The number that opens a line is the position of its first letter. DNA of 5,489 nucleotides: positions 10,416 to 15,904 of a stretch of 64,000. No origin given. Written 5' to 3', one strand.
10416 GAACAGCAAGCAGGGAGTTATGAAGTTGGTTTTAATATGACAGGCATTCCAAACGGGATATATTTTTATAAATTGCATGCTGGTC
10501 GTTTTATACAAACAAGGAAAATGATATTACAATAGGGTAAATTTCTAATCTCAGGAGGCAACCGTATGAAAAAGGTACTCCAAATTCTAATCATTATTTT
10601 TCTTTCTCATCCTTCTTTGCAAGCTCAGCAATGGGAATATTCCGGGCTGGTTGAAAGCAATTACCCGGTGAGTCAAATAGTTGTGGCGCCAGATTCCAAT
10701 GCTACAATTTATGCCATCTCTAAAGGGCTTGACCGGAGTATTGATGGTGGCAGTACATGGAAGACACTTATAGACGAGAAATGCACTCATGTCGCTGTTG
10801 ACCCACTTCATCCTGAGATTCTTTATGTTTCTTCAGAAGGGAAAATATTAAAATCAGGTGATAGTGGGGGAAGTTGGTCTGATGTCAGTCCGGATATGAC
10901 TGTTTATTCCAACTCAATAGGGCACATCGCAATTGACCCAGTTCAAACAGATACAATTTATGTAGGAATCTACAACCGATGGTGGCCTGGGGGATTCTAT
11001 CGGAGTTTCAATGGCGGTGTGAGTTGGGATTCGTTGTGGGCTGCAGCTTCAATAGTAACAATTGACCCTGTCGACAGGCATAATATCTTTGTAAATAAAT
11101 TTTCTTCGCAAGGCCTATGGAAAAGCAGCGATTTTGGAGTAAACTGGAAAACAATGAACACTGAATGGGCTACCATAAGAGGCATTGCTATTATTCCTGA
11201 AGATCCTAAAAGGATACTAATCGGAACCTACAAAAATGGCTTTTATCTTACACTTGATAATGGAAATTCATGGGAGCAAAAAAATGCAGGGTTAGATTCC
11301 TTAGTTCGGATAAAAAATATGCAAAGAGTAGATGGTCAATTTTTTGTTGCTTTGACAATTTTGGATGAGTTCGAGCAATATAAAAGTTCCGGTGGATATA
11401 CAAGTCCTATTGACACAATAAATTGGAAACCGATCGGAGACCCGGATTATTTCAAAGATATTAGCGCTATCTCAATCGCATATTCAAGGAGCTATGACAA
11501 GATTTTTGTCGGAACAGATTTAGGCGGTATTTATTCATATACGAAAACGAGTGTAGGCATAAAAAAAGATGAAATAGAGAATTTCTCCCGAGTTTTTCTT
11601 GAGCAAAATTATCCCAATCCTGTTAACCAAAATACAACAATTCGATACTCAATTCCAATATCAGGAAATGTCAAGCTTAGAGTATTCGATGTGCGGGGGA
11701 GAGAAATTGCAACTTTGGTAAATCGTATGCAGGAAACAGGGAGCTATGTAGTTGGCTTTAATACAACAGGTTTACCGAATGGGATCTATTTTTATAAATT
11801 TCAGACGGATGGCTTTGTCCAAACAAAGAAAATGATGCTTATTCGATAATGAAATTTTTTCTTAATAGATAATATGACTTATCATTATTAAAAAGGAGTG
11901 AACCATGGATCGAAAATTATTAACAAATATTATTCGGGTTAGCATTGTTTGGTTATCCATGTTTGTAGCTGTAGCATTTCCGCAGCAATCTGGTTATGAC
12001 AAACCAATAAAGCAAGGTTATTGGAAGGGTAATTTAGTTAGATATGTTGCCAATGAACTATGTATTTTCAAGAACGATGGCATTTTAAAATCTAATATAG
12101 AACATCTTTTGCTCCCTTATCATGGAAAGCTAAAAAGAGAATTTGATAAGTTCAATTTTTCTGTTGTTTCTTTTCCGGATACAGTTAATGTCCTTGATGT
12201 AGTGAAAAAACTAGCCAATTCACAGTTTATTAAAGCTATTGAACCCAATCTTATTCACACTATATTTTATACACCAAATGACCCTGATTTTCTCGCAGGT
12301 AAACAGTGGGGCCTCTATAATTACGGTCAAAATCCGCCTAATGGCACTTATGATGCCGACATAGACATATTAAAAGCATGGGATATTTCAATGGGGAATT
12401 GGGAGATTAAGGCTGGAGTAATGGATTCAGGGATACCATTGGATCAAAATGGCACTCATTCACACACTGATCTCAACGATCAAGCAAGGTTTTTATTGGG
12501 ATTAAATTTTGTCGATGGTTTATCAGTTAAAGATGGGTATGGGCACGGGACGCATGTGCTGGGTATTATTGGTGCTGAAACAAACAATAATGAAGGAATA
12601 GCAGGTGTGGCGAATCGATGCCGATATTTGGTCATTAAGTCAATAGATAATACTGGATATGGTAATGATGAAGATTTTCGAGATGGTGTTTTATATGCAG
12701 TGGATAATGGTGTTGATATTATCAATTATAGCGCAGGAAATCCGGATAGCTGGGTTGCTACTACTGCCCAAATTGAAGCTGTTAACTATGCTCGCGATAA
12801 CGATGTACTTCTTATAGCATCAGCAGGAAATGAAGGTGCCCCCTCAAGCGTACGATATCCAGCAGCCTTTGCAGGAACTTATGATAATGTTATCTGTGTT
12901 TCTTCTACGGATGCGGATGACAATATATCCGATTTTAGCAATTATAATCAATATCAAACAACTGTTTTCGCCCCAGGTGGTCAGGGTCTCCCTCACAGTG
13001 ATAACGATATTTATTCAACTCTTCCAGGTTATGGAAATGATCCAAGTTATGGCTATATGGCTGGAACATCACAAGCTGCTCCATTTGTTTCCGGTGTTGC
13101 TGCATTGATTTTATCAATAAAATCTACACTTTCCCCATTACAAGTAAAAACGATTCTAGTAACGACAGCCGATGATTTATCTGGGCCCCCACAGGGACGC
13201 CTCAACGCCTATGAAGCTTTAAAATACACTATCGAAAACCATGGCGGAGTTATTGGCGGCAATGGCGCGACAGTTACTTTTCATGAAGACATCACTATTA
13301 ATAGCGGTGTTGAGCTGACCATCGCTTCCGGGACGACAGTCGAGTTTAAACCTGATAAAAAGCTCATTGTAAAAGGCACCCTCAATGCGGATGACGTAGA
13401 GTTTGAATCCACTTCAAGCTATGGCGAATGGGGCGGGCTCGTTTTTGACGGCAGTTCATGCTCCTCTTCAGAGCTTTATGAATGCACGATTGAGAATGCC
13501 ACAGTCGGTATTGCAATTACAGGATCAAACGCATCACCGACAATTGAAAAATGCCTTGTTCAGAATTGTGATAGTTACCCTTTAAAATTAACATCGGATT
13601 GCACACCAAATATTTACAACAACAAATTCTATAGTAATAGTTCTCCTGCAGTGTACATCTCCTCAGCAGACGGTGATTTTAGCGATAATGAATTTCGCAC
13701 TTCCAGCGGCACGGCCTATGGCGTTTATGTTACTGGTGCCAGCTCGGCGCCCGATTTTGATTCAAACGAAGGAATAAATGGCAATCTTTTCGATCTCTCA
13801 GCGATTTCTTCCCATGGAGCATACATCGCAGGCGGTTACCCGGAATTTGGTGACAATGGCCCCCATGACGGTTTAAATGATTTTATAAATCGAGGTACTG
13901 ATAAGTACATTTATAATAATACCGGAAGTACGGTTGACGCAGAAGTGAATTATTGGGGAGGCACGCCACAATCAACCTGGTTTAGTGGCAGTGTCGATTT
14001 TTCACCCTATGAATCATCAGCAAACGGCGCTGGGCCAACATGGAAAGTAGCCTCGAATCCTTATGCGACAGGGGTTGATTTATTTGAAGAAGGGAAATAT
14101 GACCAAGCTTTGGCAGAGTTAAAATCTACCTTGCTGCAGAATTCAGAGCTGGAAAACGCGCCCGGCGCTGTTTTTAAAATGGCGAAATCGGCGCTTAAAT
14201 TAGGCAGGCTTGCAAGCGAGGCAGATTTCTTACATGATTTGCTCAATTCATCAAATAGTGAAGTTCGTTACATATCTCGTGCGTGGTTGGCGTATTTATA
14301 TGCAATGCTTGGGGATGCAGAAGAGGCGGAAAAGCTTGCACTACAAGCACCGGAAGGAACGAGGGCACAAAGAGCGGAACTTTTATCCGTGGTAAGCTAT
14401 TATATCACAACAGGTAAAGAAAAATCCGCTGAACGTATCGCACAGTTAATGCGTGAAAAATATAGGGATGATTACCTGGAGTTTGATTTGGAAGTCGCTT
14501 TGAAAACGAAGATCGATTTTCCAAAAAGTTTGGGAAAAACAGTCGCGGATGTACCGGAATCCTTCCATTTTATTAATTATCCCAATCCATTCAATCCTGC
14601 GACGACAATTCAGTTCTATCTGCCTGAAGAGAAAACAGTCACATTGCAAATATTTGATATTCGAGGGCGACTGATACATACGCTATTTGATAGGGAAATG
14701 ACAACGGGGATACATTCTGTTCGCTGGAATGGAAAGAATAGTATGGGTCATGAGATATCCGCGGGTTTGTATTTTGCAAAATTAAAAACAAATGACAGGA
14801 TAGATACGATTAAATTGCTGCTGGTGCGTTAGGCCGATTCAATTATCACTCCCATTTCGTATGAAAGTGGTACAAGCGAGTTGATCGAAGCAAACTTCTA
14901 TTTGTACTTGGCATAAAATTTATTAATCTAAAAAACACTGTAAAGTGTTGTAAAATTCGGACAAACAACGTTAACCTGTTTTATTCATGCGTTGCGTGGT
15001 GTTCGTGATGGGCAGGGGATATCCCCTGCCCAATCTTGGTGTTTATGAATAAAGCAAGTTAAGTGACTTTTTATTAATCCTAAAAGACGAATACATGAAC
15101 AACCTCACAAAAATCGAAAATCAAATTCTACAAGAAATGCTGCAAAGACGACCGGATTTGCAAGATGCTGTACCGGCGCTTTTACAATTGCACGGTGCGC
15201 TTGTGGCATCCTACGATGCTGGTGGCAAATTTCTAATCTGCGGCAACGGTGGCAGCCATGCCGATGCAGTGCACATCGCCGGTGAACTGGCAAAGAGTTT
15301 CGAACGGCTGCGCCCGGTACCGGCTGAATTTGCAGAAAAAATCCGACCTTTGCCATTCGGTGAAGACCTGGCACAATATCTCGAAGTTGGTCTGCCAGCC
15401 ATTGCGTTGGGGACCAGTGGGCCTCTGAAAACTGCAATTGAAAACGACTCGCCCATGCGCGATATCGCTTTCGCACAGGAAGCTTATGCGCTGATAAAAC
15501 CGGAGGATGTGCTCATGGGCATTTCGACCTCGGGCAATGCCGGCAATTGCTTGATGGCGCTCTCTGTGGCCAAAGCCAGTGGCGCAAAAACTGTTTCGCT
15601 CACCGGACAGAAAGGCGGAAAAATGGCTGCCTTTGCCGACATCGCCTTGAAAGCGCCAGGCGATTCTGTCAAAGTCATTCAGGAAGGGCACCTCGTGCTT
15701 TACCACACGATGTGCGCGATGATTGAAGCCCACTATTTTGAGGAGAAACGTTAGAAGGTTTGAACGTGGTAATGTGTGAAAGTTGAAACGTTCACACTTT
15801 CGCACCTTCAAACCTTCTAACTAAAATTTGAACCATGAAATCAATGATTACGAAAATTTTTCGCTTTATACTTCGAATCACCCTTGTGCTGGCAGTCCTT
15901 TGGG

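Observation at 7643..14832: Cassette-like array: three T9SS cargo paralogues with a shared 5' module and sorting domain but swapped cargo, followed by a T9SS S8 protease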

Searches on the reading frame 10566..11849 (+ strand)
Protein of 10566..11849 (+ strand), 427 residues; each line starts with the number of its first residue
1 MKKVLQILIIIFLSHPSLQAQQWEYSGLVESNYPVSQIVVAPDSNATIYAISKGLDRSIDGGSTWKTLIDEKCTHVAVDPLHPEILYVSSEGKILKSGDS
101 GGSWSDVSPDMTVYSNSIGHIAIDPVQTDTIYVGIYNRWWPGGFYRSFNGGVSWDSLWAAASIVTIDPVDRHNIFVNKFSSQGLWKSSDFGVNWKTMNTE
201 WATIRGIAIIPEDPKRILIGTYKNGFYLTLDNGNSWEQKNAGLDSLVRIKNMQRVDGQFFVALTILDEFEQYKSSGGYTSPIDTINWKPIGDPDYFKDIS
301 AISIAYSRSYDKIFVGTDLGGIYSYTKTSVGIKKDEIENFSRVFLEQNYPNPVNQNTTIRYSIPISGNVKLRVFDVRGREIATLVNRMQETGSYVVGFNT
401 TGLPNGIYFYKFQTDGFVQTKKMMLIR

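Call 4: search_protein_families(library=pfam, proteins=[window:10566-11849:+], max_evalue=0.01)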
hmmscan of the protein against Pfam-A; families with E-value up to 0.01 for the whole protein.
window:10566-11849:+ (427 aa): 2 families
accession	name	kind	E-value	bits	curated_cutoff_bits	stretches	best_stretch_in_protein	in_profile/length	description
PF15902.12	Sortilin-Vps10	-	6.2e-11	42.2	33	1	144-245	3-118/446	Sortilin, neurotensin receptor 3,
PF18962.6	Por_Secre_tail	-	1.1e-10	42.1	27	1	349-424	2-74/75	Secretion system C-terminal sorting domain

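Call 5: search_protein_families(library=ncbifam, proteins=[window:10566-11849:+], max_evalue=0.01)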
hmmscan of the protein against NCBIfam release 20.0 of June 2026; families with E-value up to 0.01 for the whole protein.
window:10566-11849:+ (427 aa): 5 families
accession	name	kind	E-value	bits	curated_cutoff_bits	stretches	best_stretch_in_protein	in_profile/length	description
NF045728.1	glycosyl_F510_1955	equivalog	4.3e-18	65.5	175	2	20-133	124-236/246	F510_1955 family glycosylhydrolase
TIGR04183.1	Por_Secre_tail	domain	9e-13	48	23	1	349-424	2-70/72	T9SS type A sorting domain-containing protein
NF038113.1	T9SSA_dep_M36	equivalog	2e-10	39.5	885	1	346-425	793-868/869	T9SS-dependent M36 family metallopeptidase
NF052323.1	T9SSA_dep_M6i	equivalog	3.2e-09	35.3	600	1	348-413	960-1025/1043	T9SS-dependent M6-like inactivated metalloprotease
NF033707.1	T9SS_sortase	equivalog_domain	0.0024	15.5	420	1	347-413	1000-1076/1095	type IX secretion system sortase PorU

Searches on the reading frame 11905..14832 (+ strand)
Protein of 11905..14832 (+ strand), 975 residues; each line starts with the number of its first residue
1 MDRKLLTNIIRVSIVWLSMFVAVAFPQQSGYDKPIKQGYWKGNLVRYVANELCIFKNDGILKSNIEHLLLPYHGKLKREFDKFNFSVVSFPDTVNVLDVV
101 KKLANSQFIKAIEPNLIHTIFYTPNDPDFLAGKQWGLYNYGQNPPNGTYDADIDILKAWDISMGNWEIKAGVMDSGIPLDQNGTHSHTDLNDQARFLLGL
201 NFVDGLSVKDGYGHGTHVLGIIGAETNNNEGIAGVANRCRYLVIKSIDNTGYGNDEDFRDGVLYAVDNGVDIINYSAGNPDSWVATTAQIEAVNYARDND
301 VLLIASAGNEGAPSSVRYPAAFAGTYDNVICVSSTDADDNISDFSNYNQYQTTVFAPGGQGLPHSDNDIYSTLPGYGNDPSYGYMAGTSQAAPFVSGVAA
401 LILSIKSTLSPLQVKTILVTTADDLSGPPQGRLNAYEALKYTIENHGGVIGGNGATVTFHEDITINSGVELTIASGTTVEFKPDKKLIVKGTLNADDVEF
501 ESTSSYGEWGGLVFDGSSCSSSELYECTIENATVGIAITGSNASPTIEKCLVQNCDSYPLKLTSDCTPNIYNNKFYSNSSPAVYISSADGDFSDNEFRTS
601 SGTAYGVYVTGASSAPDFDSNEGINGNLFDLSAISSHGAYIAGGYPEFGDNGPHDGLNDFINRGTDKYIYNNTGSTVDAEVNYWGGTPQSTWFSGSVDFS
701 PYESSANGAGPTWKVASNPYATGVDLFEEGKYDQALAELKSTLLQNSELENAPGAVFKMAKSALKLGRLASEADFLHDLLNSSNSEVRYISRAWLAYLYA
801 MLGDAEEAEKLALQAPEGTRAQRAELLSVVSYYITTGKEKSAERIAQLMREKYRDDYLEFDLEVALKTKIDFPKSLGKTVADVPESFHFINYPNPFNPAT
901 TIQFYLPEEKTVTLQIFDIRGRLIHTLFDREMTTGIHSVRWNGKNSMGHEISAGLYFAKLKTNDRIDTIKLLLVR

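Call 4: search_protein_families(library=pfam, proteins=[window:11905-14832:+], max_evalue=0.01)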
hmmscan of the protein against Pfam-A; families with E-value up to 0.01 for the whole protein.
window:11905-14832:+ (975 aa): 8 families
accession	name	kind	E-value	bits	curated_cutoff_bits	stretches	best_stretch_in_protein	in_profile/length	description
PF00082.27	Peptidase_S8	-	2.8e-47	161.9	21.8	1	168-428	4-277/288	Subtilase family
PF13229.12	Beta_helix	-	1.1e-11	45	25.9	1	495-621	31-156/158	Right handed beta helix region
PF13860.13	FlgD_ig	-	1.5e-07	31.7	27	1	900-962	12-75/79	FlgD Ig-like domain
PF18962.6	Por_Secre_tail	-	1.7e-06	28.6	27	1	892-966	2-68/75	Secretion system C-terminal sorting domain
PF22148.1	Fervidolysin_NPro-like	-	0.00027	21.7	21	1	45-115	13-81/81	Fervidolysin N-terminal prodomain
PF14559.12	TPR_19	-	0.0048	17.6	25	0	726-770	1-42/68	Tetratricopeptide repeat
PF13585.12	CHU_C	-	0.006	17.1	27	0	908-964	25-75/86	CHU_C Type IX secretion signal domain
PF13432.12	TPR_16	-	0.0086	17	32.7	0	720-776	1-54/65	Tetratricopeptide repeat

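Call 5: search_protein_families(library=ncbifam, proteins=[window:11905-14832:+], max_evalue=0.01)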
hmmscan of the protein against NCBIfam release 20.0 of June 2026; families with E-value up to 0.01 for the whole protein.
window:11905-14832:+ (975 aa): 14 families
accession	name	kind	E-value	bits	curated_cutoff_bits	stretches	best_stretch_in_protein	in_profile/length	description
TIGR03921.1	T7SS_mycosin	equivalog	3.5e-40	138.2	278.75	1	157-427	5-268/353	type VII secretion-associated serine protease mycosin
NF033595.1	denti_PrtP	equivalog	5.8e-26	91.2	300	2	285-427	351-483/606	dentilisin complex serine proteinase subunit PrtP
TIGR03895.1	protease_PatA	subfamily_domain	1.6e-20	73.4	421.05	1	214-423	1-201/606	PatA/PatG family cyanobactin maturation protease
NF049966.1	QH_SP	equivalog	9.3e-11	41.5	165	1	171-422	3-211/219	subtilisin-like serine protease QhpE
TIGR04183.1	Por_Secre_tail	domain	2.6e-10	40.1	23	1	892-972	2-70/72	T9SS type A sorting domain-containing protein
NF033707.1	T9SS_sortase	equivalog_domain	5.4e-09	34.3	420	1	887-963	997-1078/1095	type IX secretion system sortase PorU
NF040809.1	germ_prot_CspBA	exception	9.7e-07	26.8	1250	2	322-403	398-473/1099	bifunctional germination protease/germinant receptor pseudoprotease CspBA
NF052323.1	T9SSA_dep_M6i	equivalog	1.1e-06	27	600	1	890-963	959-1027/1043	T9SS-dependent M6-like inactivated metalloprotease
NF009276.0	PRK12633.1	equivalog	4.5e-05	23.3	383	1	910-964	129-183/234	flagellar basal body rod modification protein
NF038113.1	T9SSA_dep_M36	equivalog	8.9e-05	20.8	885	1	887-972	791-867/869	T9SS-dependent M36 family metallopeptidase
NF009452.0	PRK12812.1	equivalog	0.00012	21.4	258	1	902-964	141-208/289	flagellar basal body rod modification protein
NF051851.1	AtpSerPepEprS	equivalog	0.00018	19.7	1700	1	168-428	69-343/988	autotransporter serine peptidase EprS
NF005176.1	PRK06655.1-1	equivalog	0.00032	20.7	230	1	908-964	95-151/197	flagellar hook assembly protein FlgD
NF052228.1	T9SS_PorZ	equivalog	0.0016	16.9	260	1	890-969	674-749/757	type IX secretion system anionic LPS delivery protein PorZ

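Call 24: find_related_loci(query=window:11905-14832:+, collection=genome_contigs, flank=10000)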
Query window:11905-14832:+ (975 aa) in genome_contigs; peptide patterns used: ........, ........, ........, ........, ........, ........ (x = any residue, [..] = any of these).
72 stretches matched a pattern; 5 encode a relative of the query (tblastn E <= 1e-3); 5 distinct loci.
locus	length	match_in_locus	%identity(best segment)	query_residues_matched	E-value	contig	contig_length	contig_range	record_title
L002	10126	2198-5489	67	8-975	0e+0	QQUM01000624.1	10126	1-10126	MAG: Calditrichaeota bacterium isolate CLD5 1406, whole genome shotgun sequence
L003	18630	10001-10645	36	214-426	1e-27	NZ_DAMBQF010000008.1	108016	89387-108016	MAG: Soonwooa sp. isolate CTOTU49154 NODE_23_length_108016_cov_11.536962, whole genome shotgun sequence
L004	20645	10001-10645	35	214-426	4e-27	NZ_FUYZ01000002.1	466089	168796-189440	Soonwooa buanensis strain DSM 22323, whole genome shotgun sequence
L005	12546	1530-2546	24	99-428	4e-7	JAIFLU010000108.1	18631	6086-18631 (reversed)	MAG: Bacteroidetes bacterium isolate bin_228 scaffold_2898, whole genome shotgun sequence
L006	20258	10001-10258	29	886-975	5e-6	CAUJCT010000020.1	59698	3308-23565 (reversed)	MAG: Bacteroidota bacterium isolate KLAP35 genome assembly, contig: KLAP35_829759, whole genome shotgun sequence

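Call 58: find_encoding_contigs(protein=window:11905-14832:+, flank=10000, max_places=10)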
Protein window:11905-14832:+ (975 aa): 1 contig read that carries it; 1 place shown.
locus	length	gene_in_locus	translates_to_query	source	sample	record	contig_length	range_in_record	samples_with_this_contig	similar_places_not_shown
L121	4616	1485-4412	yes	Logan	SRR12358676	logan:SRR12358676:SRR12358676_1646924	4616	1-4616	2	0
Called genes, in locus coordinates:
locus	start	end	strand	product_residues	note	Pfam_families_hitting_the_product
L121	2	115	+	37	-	?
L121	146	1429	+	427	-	PF15902:Sortilin-Vps10 (weak), PF18962:Por_Secre_tail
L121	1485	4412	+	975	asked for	PF00082:Peptidase_S8, PF13229:Beta_helix, PF13860:FlgD_ig (weak), PF18962:Por_Secre_tail (weak)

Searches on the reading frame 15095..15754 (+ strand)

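Call 61: search_protein_families(library=pfam, proteins=[window:15095-15754:+], max_evalue=0.00001)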
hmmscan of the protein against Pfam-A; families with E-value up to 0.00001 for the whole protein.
window:15095-15754:+ (219 aa): 2 families
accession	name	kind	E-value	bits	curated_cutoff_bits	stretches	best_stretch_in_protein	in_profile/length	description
PF13580.11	SIS_2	-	2e-16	60.7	27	1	95-171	63-138/138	SIS domain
PF01380.27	SIS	-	2.6e-10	40.6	25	1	125-193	42-110/131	SIS domain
